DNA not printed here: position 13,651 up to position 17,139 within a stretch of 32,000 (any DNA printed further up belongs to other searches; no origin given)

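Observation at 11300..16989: Three-gene envelope cluster: giant protein, secreted TPR protein and a 1,063-aa paralog sharing a ChaN/Tiki-like module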

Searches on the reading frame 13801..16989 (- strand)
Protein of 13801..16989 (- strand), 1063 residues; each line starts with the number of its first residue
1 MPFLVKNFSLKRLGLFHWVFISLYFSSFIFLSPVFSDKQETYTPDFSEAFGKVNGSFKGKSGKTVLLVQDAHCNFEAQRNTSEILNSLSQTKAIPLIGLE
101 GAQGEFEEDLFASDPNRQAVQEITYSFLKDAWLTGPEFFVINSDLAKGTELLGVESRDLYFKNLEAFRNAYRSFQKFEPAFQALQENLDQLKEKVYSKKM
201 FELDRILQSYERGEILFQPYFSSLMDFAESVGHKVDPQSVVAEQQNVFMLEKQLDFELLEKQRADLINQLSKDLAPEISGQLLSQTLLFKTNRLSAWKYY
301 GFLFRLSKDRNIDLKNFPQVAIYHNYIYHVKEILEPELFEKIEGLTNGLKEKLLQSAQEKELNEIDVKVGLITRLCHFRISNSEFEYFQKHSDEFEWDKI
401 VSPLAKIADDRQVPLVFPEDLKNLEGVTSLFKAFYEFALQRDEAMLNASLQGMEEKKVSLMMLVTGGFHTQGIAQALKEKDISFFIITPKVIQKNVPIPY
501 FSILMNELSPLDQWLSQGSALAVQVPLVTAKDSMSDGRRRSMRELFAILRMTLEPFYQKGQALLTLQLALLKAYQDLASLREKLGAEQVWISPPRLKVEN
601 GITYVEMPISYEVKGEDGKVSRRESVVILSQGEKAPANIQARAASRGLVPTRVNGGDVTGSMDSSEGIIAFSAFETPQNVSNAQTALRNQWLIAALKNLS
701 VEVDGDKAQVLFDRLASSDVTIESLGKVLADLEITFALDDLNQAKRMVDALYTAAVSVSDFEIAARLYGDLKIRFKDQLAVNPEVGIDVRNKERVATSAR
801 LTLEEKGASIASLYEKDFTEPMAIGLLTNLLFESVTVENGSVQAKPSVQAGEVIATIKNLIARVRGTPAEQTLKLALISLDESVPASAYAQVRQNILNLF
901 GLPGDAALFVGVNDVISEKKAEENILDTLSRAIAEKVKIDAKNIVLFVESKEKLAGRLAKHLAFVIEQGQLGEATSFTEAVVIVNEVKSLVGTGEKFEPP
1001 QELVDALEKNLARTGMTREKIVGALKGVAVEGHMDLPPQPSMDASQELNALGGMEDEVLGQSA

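Call 6: search_protein_families(library=pfam, proteins=[window:13801-16989:-], max_evalue=1)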
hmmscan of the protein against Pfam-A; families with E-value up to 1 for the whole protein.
window:13801-16989:- (1063 aa): 2 families
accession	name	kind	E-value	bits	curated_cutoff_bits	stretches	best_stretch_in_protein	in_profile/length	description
PF04187.18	Cofac_haem_bdg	-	0.0004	20.9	27.7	0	428-471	162-204/213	Haem-binding uptake, Tiki superfamily, ChaN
PF11378.13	DUF3181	-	0.0022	18.7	23.2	1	927-999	2-70/90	Protein of unknown function (DUF3181)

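Call 47: search_protein_families(library=ncbifam, proteins=[window:13801-16989:-], max_evalue=1)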
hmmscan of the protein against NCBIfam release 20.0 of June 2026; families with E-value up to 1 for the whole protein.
window:13801-16989:- (1063 aa): 0 families
